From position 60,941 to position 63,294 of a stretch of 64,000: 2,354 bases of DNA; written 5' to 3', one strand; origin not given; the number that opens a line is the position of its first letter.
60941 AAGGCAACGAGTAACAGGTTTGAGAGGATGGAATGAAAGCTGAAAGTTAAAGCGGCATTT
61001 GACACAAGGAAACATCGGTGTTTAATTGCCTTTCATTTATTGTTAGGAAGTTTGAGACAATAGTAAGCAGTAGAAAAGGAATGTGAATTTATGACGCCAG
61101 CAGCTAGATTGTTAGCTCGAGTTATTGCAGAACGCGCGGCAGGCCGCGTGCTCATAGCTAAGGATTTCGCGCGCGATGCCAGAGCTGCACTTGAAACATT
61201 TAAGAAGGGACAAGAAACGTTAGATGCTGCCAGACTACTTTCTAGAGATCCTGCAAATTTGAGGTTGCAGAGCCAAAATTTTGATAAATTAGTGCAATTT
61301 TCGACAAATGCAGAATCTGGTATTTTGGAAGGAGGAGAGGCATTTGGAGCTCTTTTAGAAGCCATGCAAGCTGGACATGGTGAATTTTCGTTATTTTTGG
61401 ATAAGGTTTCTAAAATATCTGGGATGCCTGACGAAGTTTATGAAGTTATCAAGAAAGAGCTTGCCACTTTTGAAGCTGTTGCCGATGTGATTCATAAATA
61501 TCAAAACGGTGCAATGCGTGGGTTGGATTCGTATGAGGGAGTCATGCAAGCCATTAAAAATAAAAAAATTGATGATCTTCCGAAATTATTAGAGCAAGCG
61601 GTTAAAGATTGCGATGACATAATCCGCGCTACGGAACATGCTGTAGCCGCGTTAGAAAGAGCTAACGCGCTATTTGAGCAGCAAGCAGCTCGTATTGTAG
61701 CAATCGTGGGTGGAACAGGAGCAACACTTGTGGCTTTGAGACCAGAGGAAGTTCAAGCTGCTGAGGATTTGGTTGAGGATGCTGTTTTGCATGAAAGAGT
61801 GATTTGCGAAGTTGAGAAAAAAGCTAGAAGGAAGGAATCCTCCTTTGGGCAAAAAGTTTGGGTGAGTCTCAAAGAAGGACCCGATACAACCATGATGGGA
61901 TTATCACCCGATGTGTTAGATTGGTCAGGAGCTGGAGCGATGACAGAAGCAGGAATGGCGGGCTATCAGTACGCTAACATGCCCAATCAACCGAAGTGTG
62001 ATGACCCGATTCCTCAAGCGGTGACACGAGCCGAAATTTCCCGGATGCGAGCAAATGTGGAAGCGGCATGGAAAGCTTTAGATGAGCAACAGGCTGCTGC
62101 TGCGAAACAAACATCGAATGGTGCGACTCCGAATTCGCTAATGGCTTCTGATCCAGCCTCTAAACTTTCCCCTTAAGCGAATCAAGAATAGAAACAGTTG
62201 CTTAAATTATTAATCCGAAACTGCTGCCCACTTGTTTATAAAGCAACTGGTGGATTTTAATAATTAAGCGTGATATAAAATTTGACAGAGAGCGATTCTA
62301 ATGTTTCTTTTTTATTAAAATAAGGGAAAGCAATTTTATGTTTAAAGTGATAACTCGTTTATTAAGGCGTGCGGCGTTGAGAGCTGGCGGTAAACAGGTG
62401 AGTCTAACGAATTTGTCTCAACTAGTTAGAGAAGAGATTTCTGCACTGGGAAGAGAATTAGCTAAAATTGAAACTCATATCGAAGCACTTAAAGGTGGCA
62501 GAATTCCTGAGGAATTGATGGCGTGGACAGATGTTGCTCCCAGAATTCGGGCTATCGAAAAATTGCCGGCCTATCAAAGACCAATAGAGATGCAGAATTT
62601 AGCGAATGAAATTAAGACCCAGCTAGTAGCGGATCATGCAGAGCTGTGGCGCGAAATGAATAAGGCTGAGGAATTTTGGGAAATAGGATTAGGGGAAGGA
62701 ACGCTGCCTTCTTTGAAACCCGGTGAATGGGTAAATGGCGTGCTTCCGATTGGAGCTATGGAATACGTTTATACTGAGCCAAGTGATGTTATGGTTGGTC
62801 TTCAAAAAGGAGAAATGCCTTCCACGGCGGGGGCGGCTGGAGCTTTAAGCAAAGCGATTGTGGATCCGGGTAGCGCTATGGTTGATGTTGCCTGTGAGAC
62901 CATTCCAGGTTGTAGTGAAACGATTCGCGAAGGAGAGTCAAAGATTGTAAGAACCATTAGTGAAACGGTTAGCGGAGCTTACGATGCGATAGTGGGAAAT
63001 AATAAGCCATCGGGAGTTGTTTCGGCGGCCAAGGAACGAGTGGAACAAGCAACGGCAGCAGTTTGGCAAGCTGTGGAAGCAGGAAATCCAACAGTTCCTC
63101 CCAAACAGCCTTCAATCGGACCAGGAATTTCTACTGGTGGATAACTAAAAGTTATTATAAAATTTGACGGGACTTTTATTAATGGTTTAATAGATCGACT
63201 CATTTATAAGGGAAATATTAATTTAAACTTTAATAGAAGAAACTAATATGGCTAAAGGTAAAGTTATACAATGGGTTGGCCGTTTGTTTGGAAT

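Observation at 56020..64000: Six-gene family of Ala-rich helical proteins related only at their ends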

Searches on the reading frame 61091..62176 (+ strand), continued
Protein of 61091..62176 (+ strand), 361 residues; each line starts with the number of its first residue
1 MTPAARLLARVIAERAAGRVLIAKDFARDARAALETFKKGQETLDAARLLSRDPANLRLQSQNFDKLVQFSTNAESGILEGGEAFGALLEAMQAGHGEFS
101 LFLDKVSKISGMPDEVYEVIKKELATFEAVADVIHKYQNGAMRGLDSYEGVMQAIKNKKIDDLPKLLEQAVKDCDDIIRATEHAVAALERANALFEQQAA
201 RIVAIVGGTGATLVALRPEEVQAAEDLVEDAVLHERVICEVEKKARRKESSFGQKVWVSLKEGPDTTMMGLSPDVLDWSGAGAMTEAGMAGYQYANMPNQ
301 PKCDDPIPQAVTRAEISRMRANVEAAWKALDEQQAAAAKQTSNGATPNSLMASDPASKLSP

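Call 71: search_protein_families(library=phrogs, proteins=[window:61091-62176:+, L001:11254-12150:+], max_evalue=0.1)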
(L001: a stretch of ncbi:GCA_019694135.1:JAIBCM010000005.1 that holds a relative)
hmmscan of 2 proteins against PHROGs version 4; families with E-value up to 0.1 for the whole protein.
window:61091-62176:+ (361 aa): 1 family
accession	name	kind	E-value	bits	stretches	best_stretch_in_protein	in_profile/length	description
phrog_15878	-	unknown function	0.076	13.6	0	151-190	102-140/176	-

L001:11254-12150:+ (299 aa): 0 families

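Call 72: search_protein_families(library=padloc, proteins=[window:61091-62176:+, L001:11254-12150:+], max_evalue=0.1)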
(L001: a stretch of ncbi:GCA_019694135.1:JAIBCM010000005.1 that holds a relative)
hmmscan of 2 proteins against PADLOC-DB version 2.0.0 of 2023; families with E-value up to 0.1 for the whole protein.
window:61091-62176:+ (361 aa): 0 families

L001:11254-12150:+ (299 aa): 0 families

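Call 79: fold_search(model_id=the predicted structure, library=viral)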
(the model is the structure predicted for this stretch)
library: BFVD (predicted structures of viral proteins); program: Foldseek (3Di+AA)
matches with E <= 10: 421; with E <= 0.001: 0
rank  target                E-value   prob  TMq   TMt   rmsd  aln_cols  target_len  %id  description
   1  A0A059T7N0            1.9e-02  0.77  0.18  0.10  21.7       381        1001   10  Tail tape measure protein [Listeria phage LP-114]
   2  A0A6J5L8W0            2.5e-02  1.00  0.28  0.29   8.1       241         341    8  Flagellar basal-body/hook protein, C-terminal domain containing protein [uncultured Caudovirales phage]
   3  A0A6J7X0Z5            4.6e-02  0.47  0.18  0.13  39.0       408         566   13  Uncharacterized protein [uncultured Caudovirales phage]
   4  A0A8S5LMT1            4.8e-02  0.75  0.24  0.19  27.5       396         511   12  Tail tape measure protein [Siphoviridae sp. ctDuC3]
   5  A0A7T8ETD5            5.5e-02  0.99  0.30  0.38   9.4       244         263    9  (no name in the UniProt tables at hand)
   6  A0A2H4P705            6.9e-02  0.30  0.15  0.07  53.0       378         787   12  GDSL-like lipase [Pseudomonas phage nickie]
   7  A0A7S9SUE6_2          7.2e-02  0.95  0.27  0.11  14.1       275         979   11  Uncharacterized protein [Virus NIOZ-UU157]
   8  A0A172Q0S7            8.3e-02  0.47  0.14  0.21  31.0       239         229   11  PspA/IM30 family protein [Acinetobacter phage vB_AbaM_ME3]
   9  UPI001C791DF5         9.0e-02  0.77  0.24  0.12  18.0       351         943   12  (no name look-up for this kind of identifier)
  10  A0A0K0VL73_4          9.0e-02  0.28  0.15  0.06  30.5       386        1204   11  Wsv360-like protein [Metopaulias depressus WSSV-like virus]
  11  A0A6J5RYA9            1.1e-01  0.20  0.15  0.11  32.7       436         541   10  Uncharacterized protein [uncultured Caudovirales phage]
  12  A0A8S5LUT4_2          1.1e-01  0.96  0.27  0.13  47.2       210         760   15  Tail protein [Siphoviridae sp. ctMsr1]
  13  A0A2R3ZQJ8            1.1e-01  0.54  0.21  0.08  23.0       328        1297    9  (no name in the UniProt tables at hand)
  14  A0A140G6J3            1.2e-01  0.93  0.22  0.32  10.4       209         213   10  Uncharacterized protein [Arthrobacter phage Kitkat]
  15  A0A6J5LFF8            1.5e-01  0.41  0.21  0.10  18.9       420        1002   10  Uncharacterized protein [uncultured Caudovirales phage]
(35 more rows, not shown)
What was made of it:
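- On PspA/IM30/Vipp1: BFVD PspA model at E=0.083 (call 79).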

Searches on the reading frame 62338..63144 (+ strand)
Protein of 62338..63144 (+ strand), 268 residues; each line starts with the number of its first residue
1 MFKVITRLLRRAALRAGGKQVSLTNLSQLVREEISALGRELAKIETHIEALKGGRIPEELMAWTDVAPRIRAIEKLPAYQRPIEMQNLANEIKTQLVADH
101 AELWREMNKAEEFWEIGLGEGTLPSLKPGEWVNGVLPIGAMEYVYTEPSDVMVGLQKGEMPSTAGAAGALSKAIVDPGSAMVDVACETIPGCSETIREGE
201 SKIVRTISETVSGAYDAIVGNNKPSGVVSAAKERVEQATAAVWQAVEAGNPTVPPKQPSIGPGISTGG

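Call 6: search_protein_families(library=pfam, proteins=[window:62338-63144:+], max_evalue=1)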
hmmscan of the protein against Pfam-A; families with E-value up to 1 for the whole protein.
window:62338-63144:+ (268 aa): 0 families

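Call 7: search_protein_families(library=ncbifam, proteins=[window:62338-63144:+], max_evalue=1)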
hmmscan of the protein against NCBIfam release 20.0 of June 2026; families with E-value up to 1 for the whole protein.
window:62338-63144:+ (268 aa): 0 families

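Call 23: find_homologous_proteins(query=window:62338-63144:+, max_evalue=0.01)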
Query window:62338-63144:+ (268 aa): 2 proteins with E <= 0.01 among 3589 candidates.
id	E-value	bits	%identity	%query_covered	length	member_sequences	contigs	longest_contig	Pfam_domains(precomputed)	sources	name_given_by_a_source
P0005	2.2e-169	580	100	100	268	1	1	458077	-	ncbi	ncbi:MAG: hypothetical protein R3F23_01025 [Verrucomicrobiia bacterium]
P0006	1.4e-34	138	54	49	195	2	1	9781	-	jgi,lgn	jgi:hypothetical protein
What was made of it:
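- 62338..63144 (+): Member E, 268 aa. N-helix '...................' at 62338-62394, Gly-rich segments at 62731-62772 and 62815-62862, W-motif at 63034-63084, tail '..............' at 63085-63141. 100% identical to NCBI R3F23_01025 (call 23).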

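Call 24: find_encoding_contigs(protein=P0005, flank=10000, max_places=3)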
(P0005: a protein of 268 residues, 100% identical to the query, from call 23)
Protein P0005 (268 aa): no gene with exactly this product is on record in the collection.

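Call 69: search_solved_structures(query=A4, max_evalue=10)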
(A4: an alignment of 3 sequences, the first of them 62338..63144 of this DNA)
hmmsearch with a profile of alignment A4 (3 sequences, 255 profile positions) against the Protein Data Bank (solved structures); distinct sequences matched with E-value up to 10: 6.
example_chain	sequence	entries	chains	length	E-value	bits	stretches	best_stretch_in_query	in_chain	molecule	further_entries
7qca_LHH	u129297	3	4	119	0.31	13.7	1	43-119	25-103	Ribosomal L29 protein | Ribosomal L29 protein (Fragment),Ribosomal L29 protein (Fragment),Ribosomal L29 protein (F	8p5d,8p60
7wu7_1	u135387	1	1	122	1.3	11.6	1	62-116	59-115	Prefoldin subunit 1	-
6nr8_1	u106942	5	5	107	1.4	11.6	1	62-115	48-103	Prefoldin subunit 1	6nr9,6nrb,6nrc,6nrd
2nps_C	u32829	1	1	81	1.5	11.5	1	67-124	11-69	Vesicle transport through interaction with t-SNAREs homolog 1A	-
4coi_A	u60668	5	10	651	1.7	11.3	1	2-55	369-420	ANAEROBIC RIBONUCLEOSIDE-TRIPHOSPHATE REDUCTASE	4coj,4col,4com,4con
4u3e_A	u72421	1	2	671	1.8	11.2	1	2-55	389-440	Ribonucleoside triphosphate reductase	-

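Call 71: search_protein_families(library=phrogs, proteins=[window:62338-63144:+], max_evalue=0.1)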
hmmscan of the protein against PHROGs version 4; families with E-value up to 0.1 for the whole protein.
window:62338-63144:+ (268 aa): 0 families

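Call 72: search_protein_families(library=padloc, proteins=[window:62338-63144:+], max_evalue=0.1)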
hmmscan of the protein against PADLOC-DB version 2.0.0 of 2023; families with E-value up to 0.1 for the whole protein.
window:62338-63144:+ (268 aa): 0 families

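Call 75: predict_structure(alignment_id=A5)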
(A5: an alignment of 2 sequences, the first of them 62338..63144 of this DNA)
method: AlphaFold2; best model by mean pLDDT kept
length: 268 residues; sequences in the alignment: 2
mean_pLDDT: 48.7   pTM: 0.36
mean pLDDT of the five models: 48.7, 47.6, 47.1, 45.7, 45.5
residues with pLDDT >= 90: 0; 70-90: 48; 50-70: 52; < 50: 168
segments of 3 or more residues with pLDDT < 50: 1-6, 17-24, 113-236, 238-243, 245-268
pLDDT, mean of each block of 10 residues (from residue 1): 46 49 52 67 74 73 75 84 79 72 61 43 26 27 29 28 34 38 37 43 45 40 39 46 44 33 25
secondary structure, 60 per line:
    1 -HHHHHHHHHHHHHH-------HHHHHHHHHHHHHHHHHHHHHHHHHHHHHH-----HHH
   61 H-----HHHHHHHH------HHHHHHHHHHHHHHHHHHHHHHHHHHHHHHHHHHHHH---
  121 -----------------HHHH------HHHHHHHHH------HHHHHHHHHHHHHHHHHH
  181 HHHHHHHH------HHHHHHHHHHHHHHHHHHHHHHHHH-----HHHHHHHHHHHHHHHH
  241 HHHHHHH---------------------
elements in order: H2-15 H23-52 H58-61 H67-74 H81-117 H138-141 H148-156 H163-188 H195-219 H225-247
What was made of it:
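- Tried and rejected: AlphaFold2 of E: pLDDT 48.7, unusable (call 75).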

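Call 84: find_related_loci(query=A4, collection=viral_contigs, flank=5000)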
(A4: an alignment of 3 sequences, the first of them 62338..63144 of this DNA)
Query A4 (268 aa) in viral_contigs; peptide patterns used: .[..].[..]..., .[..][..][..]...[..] (x = any residue, [..] = any of these).
106 stretches matched a pattern, but none encodes a relative of the query by tblastn (E <= 1e-3).

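Call 86: find_related_loci(query=A4, collection=metagenome_contigs, flank=10000)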
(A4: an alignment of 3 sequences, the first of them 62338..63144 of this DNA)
Query A4 (268 aa) in metagenome_contigs; peptide patterns used: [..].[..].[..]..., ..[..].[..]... (x = any residue, [..] = any of these).
279 stretches matched a pattern, but none encodes a relative of the query by tblastn (E <= 1e-3).
